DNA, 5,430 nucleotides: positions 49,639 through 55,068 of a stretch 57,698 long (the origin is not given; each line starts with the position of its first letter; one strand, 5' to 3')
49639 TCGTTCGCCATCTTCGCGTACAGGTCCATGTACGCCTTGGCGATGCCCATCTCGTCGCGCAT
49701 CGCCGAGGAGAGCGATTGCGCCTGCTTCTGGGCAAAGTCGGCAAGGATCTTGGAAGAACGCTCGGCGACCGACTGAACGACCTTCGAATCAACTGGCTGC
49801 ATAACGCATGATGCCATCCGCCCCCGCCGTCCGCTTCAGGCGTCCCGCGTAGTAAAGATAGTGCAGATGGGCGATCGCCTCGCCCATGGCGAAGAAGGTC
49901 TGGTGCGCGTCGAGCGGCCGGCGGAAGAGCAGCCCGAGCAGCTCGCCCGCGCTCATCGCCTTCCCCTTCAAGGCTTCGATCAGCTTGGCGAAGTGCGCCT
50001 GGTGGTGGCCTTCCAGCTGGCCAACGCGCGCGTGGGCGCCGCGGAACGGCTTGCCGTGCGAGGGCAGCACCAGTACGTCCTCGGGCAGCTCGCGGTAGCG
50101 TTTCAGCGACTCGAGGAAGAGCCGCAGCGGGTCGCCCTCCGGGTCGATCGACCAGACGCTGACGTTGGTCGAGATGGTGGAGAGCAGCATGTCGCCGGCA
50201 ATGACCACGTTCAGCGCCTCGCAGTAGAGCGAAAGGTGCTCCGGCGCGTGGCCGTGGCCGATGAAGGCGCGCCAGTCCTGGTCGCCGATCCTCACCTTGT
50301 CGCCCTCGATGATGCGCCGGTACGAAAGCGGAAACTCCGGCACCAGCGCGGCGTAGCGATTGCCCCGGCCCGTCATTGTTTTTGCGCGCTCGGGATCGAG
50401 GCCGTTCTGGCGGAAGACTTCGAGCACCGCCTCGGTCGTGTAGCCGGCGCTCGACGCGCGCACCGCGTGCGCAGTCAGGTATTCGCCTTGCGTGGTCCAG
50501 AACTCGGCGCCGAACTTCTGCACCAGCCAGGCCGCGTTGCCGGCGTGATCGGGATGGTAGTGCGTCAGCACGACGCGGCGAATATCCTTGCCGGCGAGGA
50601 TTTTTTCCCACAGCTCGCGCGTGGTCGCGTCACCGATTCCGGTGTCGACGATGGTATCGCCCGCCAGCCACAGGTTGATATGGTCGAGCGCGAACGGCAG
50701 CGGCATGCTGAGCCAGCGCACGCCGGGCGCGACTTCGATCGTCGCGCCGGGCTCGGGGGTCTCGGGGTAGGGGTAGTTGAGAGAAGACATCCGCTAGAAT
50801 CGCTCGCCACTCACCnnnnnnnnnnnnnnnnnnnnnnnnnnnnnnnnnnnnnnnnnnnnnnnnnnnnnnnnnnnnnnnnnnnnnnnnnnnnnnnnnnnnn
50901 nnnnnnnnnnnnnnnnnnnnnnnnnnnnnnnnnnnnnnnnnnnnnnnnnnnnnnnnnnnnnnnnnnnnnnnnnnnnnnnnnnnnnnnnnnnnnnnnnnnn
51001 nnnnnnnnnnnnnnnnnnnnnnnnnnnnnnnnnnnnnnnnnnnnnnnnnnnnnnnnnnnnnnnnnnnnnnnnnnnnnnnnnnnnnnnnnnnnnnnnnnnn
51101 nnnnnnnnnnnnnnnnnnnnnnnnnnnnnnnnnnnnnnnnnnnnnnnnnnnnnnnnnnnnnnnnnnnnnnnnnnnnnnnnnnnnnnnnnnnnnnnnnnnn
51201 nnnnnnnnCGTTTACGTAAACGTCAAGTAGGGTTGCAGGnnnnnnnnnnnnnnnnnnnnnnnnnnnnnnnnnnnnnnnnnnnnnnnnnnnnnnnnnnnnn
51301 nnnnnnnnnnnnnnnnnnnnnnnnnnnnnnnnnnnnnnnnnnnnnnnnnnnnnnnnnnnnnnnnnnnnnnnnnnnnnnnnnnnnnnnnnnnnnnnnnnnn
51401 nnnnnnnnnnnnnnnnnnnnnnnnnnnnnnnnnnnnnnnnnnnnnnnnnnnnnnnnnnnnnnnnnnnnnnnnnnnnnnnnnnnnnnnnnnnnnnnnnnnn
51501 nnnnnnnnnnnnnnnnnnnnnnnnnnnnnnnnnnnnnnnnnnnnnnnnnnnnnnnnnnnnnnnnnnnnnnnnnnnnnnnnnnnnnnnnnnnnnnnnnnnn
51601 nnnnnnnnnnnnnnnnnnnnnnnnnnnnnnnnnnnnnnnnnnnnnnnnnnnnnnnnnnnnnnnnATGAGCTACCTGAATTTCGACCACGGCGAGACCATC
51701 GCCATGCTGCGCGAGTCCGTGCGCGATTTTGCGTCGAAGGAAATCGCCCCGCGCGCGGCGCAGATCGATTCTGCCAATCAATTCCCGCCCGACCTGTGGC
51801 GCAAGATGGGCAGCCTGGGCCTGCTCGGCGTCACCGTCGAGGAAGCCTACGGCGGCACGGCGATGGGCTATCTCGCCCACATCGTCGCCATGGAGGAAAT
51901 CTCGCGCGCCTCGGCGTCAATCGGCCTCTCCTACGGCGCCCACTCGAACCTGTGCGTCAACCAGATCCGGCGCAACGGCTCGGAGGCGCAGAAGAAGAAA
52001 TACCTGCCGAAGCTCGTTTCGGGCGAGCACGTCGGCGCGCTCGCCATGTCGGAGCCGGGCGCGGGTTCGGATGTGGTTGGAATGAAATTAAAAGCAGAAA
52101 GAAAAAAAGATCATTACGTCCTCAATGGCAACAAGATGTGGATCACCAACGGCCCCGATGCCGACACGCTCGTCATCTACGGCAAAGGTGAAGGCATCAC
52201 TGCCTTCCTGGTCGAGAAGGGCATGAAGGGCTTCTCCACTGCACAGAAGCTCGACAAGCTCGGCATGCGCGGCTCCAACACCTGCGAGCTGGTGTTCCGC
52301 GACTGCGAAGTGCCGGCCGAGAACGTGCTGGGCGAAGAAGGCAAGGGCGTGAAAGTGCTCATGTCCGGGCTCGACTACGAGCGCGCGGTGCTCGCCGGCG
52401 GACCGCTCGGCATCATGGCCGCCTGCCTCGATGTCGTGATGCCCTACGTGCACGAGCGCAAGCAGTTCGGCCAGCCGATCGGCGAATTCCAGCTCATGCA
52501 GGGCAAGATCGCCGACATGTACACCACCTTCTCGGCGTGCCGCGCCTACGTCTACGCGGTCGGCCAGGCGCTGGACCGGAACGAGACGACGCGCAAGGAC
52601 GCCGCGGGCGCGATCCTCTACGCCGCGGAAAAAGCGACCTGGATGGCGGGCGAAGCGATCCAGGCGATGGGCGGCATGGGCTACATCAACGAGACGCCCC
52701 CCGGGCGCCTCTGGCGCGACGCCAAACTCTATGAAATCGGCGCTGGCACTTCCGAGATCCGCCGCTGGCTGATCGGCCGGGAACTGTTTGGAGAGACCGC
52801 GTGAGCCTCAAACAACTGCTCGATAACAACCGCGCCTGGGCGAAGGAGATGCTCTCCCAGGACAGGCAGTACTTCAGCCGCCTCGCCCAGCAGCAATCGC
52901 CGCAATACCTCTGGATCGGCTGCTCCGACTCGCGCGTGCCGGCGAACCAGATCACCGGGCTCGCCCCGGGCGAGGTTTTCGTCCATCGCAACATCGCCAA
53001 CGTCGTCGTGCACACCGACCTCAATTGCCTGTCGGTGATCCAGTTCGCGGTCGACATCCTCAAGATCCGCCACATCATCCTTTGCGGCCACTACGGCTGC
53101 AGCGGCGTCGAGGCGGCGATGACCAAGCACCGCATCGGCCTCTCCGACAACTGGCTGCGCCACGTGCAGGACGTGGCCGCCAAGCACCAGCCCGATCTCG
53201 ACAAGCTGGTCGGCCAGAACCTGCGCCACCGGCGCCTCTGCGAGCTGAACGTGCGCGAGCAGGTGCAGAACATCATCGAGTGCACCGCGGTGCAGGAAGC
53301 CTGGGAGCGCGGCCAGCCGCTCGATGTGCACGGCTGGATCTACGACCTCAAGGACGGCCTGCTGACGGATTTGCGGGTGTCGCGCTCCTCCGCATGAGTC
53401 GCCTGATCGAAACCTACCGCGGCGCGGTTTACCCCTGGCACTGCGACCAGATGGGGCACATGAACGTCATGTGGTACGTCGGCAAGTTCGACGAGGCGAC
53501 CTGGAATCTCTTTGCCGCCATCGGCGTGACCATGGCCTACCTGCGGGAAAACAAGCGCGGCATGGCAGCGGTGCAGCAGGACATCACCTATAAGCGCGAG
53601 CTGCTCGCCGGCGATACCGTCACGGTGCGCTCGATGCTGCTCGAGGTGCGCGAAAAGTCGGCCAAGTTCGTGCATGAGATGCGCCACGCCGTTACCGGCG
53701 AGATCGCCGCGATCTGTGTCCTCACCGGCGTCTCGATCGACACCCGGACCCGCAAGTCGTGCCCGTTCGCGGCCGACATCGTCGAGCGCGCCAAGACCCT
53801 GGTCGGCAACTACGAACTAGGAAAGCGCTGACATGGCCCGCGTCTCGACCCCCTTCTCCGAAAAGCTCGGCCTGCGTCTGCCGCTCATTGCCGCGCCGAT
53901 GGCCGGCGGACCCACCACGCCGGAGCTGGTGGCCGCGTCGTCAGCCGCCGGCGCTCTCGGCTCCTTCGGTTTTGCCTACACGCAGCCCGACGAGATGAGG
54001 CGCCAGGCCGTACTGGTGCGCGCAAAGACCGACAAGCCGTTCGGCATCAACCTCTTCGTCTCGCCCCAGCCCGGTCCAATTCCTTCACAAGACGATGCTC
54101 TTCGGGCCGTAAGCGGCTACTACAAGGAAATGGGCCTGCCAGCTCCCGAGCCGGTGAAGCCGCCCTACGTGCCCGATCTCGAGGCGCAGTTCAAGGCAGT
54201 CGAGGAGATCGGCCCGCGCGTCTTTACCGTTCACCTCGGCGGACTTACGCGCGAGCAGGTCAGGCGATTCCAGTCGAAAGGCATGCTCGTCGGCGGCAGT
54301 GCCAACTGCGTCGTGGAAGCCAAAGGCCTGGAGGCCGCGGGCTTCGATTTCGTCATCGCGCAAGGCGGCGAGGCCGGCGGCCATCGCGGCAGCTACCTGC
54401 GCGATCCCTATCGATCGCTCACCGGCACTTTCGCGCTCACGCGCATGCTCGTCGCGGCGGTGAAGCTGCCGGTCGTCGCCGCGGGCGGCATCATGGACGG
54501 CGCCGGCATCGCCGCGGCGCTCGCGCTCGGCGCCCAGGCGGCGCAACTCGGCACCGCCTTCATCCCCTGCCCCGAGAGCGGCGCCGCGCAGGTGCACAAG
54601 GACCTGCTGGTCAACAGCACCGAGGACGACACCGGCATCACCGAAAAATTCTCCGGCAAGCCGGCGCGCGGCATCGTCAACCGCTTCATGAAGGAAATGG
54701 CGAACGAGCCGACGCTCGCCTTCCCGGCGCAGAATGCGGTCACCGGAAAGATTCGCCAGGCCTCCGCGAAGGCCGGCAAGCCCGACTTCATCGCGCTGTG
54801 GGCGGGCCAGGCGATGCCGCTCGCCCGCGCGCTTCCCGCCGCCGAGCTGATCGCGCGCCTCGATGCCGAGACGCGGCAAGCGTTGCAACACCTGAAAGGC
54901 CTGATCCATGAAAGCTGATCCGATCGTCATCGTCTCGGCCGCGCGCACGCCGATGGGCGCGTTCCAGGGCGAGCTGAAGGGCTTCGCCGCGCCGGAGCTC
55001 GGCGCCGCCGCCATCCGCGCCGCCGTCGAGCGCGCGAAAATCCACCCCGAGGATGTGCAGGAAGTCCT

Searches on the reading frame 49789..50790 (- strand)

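Call 30: search_protein_families(library=pfam, proteins=[window:49789-50790:-], max_evalue=0.01)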
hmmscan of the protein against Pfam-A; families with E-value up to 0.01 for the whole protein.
window:49789-50790:- (333 aa): 2 families
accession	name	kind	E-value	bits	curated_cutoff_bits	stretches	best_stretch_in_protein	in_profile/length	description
PF00753.33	Lactamase_B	-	4.7e-26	92.4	22.7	1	46-245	18-196/196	Metallo-beta-lactamase superfamily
PF21221.3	B_lactamase-like_C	-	2.2e-19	69.4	27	1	273-318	1-46/46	Metallo-beta-lactamase-like, C-terminal domain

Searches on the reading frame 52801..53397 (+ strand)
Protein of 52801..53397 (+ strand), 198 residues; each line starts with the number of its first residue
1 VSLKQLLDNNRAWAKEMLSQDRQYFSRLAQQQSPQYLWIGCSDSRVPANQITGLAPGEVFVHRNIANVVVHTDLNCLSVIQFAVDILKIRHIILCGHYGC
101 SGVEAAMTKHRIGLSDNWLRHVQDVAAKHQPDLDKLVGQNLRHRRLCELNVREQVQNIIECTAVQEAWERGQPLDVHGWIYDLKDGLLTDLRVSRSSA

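Call 30: search_protein_families(library=pfam, proteins=[window:52801-53397:+], max_evalue=0.01)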
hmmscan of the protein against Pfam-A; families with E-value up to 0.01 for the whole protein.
window:52801-53397:+ (198 aa): 1 family
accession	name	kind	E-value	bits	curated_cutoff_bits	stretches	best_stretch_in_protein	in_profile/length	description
PF00484.24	Pro_CA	-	1.4e-53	181.8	25.7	1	36-187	1-155/156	Carbonic anhydrase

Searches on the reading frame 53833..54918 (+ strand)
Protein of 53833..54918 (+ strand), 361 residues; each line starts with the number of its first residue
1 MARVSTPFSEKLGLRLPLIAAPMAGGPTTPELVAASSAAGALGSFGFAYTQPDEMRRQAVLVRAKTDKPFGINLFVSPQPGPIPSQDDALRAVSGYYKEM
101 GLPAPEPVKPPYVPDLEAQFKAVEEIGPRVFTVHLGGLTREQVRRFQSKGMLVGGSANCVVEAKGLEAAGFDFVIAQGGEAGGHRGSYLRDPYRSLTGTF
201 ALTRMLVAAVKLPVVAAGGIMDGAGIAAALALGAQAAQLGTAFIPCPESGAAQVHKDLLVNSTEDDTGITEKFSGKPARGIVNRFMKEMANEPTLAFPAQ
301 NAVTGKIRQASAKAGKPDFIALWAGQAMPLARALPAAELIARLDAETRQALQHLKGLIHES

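Call 31: search_protein_families(library=ncbifam, proteins=[window:53833-54918:+], max_evalue=0.00001)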
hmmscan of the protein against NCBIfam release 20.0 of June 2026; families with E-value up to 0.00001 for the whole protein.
window:53833-54918:+ (361 aa): 2 families
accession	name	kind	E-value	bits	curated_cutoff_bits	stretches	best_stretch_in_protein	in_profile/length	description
TIGR03151.1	enACPred_II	equivalog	2.7e-41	141.8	453.1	2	130-353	90-306/307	enoyl-[acyl-carrier-protein] reductase FabK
TIGR02814.1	pfaD_fam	subfamily_domain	1.3e-09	37.4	449.25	0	6-79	9-84/444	PfaD family polyunsaturated fatty acid/polyketide biosynthesis protein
